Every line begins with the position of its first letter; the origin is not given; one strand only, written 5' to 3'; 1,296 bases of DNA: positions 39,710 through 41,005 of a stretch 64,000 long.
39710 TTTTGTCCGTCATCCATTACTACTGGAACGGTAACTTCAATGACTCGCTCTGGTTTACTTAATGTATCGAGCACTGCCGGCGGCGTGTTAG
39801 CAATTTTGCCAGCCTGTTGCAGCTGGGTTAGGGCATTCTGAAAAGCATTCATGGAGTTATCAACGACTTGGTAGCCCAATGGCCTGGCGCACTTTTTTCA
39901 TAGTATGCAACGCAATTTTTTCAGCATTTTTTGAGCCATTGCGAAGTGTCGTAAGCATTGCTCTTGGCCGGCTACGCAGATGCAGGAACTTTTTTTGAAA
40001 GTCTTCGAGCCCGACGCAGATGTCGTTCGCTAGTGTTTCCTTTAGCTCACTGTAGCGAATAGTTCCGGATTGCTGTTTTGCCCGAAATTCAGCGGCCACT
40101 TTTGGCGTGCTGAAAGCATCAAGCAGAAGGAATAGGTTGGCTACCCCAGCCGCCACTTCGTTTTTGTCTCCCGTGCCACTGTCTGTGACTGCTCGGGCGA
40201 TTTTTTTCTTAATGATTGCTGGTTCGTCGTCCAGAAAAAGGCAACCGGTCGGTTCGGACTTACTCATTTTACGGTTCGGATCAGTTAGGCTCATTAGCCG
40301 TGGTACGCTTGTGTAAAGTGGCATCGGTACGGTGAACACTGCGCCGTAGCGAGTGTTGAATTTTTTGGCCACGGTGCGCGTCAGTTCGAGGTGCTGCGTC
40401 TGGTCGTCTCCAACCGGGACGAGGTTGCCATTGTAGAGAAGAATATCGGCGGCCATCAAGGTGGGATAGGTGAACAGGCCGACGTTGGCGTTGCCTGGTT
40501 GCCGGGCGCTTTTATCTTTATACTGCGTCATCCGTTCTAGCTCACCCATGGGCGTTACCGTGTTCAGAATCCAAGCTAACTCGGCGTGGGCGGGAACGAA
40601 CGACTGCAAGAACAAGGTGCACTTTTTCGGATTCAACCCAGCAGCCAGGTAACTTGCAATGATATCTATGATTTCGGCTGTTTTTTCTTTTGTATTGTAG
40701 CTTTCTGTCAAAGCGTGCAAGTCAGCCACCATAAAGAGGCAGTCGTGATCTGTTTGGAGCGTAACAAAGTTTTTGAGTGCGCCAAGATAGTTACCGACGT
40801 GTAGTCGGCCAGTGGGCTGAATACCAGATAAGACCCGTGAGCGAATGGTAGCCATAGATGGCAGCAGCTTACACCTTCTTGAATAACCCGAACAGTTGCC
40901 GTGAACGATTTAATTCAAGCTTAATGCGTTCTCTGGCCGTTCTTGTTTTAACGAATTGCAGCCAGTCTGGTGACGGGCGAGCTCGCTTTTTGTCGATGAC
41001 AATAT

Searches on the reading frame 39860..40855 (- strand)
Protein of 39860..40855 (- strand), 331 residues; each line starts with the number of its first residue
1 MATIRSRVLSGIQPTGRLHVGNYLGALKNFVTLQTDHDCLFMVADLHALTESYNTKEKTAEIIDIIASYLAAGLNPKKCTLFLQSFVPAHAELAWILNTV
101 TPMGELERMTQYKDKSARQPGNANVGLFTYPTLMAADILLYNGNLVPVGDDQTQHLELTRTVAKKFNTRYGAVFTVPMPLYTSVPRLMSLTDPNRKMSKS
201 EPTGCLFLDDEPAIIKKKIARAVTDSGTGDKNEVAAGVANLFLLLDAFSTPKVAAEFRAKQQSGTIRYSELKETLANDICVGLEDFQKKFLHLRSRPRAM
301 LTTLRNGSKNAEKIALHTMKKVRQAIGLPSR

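Call 77: search_protein_families(library=pfam, proteins=[window:39860-40855:-], max_evalue=0.001)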
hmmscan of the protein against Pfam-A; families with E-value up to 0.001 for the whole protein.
window:39860-40855:- (331 aa): 1 family
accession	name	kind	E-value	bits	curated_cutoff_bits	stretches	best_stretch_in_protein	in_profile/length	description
PF00579.31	tRNA-synt_1b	-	1.1e-71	242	21.1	1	5-277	5-285/292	tRNA synthetases class I (W and Y)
